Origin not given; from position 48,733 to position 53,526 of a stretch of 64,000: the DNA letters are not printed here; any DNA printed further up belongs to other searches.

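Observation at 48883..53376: Giant 1497-aa alpha-helical protein built from a recurring LLD-x-GD...A...LL module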

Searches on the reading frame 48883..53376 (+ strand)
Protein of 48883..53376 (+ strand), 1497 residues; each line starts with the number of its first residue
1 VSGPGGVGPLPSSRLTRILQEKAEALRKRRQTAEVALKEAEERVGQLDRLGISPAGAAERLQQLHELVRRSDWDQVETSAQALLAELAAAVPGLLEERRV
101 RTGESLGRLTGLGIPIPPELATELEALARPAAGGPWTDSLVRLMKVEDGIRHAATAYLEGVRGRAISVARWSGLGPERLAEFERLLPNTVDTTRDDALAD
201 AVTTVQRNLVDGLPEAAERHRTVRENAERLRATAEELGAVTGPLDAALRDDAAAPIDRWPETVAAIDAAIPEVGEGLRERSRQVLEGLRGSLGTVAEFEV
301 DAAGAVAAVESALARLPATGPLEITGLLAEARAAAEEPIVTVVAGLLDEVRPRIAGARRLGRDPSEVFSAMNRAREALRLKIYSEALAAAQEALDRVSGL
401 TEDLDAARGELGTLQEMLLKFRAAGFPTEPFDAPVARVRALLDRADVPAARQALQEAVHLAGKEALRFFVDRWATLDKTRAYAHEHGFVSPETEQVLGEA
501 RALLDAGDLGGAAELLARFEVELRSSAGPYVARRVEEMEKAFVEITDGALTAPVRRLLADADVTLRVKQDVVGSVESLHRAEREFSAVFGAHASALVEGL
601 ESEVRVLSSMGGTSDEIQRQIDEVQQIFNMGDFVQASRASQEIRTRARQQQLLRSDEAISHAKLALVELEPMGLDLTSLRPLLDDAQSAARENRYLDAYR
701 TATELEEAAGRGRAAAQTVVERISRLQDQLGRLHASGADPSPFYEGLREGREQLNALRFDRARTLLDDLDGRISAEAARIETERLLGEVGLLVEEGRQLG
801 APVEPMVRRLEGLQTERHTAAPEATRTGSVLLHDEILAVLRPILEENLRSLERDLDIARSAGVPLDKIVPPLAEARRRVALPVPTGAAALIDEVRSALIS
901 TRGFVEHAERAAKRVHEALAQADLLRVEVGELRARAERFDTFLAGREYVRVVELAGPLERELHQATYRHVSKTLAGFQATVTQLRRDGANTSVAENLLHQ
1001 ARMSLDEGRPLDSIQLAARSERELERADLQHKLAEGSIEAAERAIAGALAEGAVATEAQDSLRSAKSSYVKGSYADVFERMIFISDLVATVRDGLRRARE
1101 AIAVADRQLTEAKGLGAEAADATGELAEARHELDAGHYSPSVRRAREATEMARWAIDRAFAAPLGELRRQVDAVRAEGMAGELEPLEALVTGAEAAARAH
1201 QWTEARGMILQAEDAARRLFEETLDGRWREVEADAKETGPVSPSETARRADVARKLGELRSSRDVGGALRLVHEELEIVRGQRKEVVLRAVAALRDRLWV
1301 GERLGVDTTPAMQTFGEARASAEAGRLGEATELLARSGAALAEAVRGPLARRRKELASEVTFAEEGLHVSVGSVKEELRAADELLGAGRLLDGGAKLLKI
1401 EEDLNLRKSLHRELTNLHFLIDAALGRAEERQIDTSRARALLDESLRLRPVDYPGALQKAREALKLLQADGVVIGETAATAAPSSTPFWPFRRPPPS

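Call 6: search_protein_families(library=pfam, proteins=[window:48883-53376:+], max_evalue=1)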
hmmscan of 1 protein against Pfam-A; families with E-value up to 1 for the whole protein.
window:48883-53376:+ (1497 aa): 4 families
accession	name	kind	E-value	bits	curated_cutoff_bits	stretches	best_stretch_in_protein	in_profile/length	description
PF19103.5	DUF5790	-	0.035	15.1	26.8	1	1054-1101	60-107/126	Family of unknown function (DUF5790)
PF20396.3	DUF6689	-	0.13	11.9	27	0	713-777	177-239/275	Family of unknown function (DUF6689)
PF06419.17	COG6_N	-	0.37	11.4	27.4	0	372-417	10-55/114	Conserved oligomeric complex COG6, N-terminal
PF00435.27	Spectrin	-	0.6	11.1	29.9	0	362-426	8-72/105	Spectrin repeat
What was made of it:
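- On Spectrin repeat (PF00435): Pfam Spectrin E=0.6, 11.1 bits against a cut-off of 29.9 (call 6).
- Closest known: Spectrin repeat rods. Different: The unit is 63 aa rather than about 106 aa. Pfam Spectrin scores 11 bits against a threshold of 29.9 (call 6).
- The query itself has no TPR hit (call 6).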

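Call 9: find_homologous_proteins(query=window:48883-53373:+)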
Query window:48883-53373:+ (1497 aa): 233 proteins with E <= 0.001 among 8000 candidates; the best 120 are listed.
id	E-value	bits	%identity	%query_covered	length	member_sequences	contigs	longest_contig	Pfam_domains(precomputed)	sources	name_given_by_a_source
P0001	0.0e+0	3114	100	100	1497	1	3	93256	-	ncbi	ncbi:MAG: hypothetical protein ACLQD8_07255 [Thermoplasmata archaeon]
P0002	0.0e+0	2560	82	100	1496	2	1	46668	-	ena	-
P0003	0.0e+0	2545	81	100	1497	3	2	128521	-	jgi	-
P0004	0.0e+0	2530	82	100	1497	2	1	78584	-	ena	-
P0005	0.0e+0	2479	80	100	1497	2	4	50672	-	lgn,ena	-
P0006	0.0e+0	2425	78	99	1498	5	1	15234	-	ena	-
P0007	0.0e+0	2356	77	99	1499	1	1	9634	-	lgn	-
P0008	0.0e+0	2245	73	99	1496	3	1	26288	-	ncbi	-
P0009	0.0e+0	2138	70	100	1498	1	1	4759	-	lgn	-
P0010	0.0e+0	2058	67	100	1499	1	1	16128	-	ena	-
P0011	0.0e+0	2055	68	100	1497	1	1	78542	-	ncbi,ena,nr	ncbi:MAG TPA: hypothetical protein VMG36_06175 [Thermoplasmata archaeon]|nr:hypothetical protein [Th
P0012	0.0e+0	1832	62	100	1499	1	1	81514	-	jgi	jgi:hypothetical protein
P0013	0.0e+0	1774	60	100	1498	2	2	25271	-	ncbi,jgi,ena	-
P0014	0.0e+0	1770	60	100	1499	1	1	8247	-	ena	-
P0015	0.0e+0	1765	60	100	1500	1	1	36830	-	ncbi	-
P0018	0.0e+0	1723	59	99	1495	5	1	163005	-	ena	-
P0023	0.0e+0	1706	58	99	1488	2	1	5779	-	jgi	jgi:hypothetical protein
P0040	0.0e+0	1674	58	100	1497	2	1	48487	-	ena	-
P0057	0.0e+0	1657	57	99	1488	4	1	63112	-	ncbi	-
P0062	0.0e+0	1648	57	99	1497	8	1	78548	-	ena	-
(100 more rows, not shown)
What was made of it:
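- JGI annotators called some homologs TPR proteins (call 9).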

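Call 12: search_solved_structures(query=window:48883-53373:+, max_evalue=1)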
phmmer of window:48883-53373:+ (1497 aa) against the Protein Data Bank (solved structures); distinct sequences matched with E-value up to 1: 0.
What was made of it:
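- Tried and rejected: PDB by sequence. phmmer against the PDB gave 0 hits at E<=1 (call 12).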

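Call 24: search_protein_representatives(protein=window:48883-52482:+)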
Query: 1200 residues. Proteins with E-value up to 0.001 (for the whole library): 150; up to 1e-10: 90; up to 1e-30: 33. The best 150 are listed.
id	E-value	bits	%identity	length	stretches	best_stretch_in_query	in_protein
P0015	0.0e+00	1432.0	61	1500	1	1-1199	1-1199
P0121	1.3e-262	891.1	44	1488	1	1-1198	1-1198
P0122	6.2e-258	875.6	42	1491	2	1-1199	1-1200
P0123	6.3e-251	852.4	43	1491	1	5-1196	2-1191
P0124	3.4e-250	850.0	44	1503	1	3-1196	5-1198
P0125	8.3e-235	799.0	43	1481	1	8-1197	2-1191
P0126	1.5e-214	732.0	39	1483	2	10-1180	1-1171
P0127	2.1e-213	728.2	39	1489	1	8-1195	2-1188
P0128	3.2e-186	638.2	52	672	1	341-1011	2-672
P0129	1.2e-167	576.7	44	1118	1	371-1196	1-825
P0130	1.9e-148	513.1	32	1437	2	49-1169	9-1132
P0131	1.6e-140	486.8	32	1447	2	54-1196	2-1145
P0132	1.3e-136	473.9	31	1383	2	108-1174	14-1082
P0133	7.1e-130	451.6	47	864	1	640-1198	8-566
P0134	8.6e-124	431.5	30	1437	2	49-1195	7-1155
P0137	6.2e-105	369.0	26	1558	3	1-1171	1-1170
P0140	3.2e-98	346.8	25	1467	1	16-1176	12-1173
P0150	1.6e-55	205.4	22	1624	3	296-1167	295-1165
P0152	5.2e-35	137.5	22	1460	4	615-1176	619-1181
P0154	1.4e-29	119.6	24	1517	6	657-1150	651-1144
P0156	3.0e-28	115.1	21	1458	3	323-1084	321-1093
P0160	5.4e-26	107.7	18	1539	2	346-1161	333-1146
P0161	7.4e-26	107.2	22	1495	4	346-1134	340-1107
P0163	1.8e-25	105.9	17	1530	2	574-1158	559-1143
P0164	2.0e-25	105.8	22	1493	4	347-1139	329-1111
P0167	4.4e-23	98.0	23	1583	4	593-1084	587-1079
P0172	3.1e-21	91.9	22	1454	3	306-1149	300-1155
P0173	4.8e-21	91.3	24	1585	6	632-1151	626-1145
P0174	6.2e-21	90.9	22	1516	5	640-1155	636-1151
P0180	2.2e-19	85.8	20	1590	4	347-1173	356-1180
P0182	2.9e-18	82.0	22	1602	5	811-1159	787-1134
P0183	3.4e-18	81.8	22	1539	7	908-1150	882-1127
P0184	1.6e-17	79.6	19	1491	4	351-1157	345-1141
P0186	9.0e-17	77.1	21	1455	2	8-1167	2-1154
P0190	4.2e-15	71.6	25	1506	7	891-1197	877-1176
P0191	5.7e-15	71.2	25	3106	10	853-1152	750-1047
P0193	9.6e-15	70.4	22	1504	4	849-1153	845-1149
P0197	3.2e-13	65.4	21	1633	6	822-1181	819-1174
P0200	4.8e-12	61.5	19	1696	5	257-766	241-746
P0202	1.5e-11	59.9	21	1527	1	9-1138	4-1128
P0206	2.6e-11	59.1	23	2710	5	606-1153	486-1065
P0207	6.8e-11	57.7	22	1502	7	841-1101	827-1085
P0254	8.7e-05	37.4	27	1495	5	887-1124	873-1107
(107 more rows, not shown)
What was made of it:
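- There are 233 homologs at 55-100% identity covering 91-100% of the query, and homologs of similar length down to 17% identity (calls 9, 24).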

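Call 25: list_cluster_members(proteins=[P0121, P0126, P0130, P0137, P0140, P0150, P0160, P0163, P0186, P0202])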
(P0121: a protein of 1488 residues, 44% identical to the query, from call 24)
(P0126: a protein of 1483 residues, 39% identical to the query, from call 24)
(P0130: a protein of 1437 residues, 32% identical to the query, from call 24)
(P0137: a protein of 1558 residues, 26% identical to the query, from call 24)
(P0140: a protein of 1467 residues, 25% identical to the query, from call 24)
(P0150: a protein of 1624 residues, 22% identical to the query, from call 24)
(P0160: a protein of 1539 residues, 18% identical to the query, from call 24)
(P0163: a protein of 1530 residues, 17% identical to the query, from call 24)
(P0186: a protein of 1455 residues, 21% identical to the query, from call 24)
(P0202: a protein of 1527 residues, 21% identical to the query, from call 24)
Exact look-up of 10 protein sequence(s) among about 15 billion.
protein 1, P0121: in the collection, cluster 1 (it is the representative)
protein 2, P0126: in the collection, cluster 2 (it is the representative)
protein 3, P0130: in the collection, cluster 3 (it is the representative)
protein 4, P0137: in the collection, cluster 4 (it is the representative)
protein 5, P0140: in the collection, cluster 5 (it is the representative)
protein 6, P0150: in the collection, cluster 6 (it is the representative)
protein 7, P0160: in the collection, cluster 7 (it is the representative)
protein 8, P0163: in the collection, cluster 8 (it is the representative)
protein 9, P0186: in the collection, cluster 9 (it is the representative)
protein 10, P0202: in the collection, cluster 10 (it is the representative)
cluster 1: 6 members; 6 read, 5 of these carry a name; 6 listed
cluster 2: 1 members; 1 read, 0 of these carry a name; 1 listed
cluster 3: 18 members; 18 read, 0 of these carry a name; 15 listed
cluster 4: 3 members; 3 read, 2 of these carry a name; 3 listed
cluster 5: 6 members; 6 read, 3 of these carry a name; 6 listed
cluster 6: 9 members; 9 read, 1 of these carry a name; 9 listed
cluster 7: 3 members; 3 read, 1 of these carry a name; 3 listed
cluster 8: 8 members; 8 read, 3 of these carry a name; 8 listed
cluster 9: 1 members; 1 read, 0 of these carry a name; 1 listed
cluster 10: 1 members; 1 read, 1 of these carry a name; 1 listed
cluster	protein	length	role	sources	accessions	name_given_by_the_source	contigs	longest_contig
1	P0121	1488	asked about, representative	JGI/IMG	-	hypothetical protein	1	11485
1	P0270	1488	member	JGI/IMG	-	hypothetical protein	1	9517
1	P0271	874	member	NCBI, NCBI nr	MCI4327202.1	MAG: hypothetical protein L3K16_06180, partial [Thermoplasmata archaeon] | hypothetical protein [Thermoplasmata archaeon]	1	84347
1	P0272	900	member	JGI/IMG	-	hypothetical protein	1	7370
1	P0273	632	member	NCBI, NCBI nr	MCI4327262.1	MAG: hypothetical protein L3K16_06485, partial [Thermoplasmata archaeon] | hypothetical protein [Thermoplasmata archaeon]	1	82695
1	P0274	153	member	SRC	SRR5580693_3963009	-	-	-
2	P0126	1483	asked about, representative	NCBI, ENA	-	-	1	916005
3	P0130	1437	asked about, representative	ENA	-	-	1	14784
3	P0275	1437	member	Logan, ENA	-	-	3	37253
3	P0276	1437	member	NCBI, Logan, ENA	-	-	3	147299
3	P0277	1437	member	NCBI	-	-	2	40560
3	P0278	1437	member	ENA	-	-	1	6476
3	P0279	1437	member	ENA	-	-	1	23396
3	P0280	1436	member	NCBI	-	-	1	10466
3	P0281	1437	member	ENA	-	-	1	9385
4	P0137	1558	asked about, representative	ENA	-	-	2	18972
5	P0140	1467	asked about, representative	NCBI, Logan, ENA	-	-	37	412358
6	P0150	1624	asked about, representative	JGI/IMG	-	-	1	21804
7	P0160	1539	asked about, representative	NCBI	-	-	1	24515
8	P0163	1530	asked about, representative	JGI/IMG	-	cellobiose-specific phosphotransferase system component IIB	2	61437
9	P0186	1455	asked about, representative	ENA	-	-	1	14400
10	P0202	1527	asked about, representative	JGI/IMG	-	hypothetical protein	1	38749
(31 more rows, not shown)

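Call 34: find_encoding_contigs(protein=P0140, flank=8000, max_places=3)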
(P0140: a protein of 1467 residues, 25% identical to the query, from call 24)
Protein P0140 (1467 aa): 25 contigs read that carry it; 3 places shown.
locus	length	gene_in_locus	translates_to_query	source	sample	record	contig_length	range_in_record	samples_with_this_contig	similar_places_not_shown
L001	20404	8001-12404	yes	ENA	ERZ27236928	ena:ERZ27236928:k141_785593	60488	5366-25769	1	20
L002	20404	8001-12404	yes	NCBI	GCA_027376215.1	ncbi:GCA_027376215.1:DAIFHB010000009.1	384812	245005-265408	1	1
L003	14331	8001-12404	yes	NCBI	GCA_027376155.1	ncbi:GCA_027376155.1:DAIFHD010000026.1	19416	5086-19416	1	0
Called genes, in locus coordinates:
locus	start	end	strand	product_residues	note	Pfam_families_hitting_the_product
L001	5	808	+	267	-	PF10609:ParA, PF13614:AAA_31 (weak), PF01656:CbiA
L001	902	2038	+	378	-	PF00285:Citrate_synt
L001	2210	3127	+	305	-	PF03446:NAD_binding_2, PF14833:NAD_binding_11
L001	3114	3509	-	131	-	PF04038:DHNA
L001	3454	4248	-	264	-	PF01066:CDP-OH_P_transf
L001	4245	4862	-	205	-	PF02666:PS_Dcarbxylase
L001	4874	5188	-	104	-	PF00338:Ribosomal_S10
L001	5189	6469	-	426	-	PF00009:GTP_EFTU, PF01926:MMR_HSR1 (faint), PF03144:GTP_EFTU_D2, PF03143:GTP_EFTU_D3, PF22594:GTP-eEF1A_C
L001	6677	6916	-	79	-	-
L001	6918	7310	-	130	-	-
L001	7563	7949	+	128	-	PF21485:IF5A-like_N, PF08207:EFP_N (weak)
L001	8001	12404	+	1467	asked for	-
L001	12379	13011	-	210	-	PF04079:SMC_ScpB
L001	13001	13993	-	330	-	PF02616:SMC_ScpA (faint)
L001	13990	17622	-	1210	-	PF02463:SMC_N, PF13555:AAA_29 (weak), PF24161:CCDC39 (faint), PF06470:SMC_hinge, PF13304:AAA_21 (weak)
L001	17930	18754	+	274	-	PF13230:GATase_4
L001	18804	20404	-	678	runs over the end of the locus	PF04851:ResIII, PF17757:UvrB_inter, PF27431:UvrB_3rd, PF00271:Helicase_C, PF12344:UvrB, PF02151:UVR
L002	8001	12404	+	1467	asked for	-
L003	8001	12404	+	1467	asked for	-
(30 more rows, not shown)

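Call 35: find_encoding_contigs(protein=P0163, flank=6000, max_places=2)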
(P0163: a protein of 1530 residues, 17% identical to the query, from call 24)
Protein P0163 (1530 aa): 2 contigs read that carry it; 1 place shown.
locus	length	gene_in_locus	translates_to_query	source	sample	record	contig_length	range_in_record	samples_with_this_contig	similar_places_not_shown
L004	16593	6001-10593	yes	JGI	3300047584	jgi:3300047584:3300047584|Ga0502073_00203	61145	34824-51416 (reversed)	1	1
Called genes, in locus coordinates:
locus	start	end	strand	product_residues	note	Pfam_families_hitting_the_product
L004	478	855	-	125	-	-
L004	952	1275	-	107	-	-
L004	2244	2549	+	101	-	PF04010:DUF357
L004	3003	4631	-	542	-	PF05496:RuvB_N (faint), PF00004:AAA, PF21960:RCF1-5-like_lid (weak)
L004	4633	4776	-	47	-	-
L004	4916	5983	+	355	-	-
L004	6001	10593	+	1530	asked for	PF14446:Prok-RING_1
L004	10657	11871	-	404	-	PF01941:AdoMet_Synthase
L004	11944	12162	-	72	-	-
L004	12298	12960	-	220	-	-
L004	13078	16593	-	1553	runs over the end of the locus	-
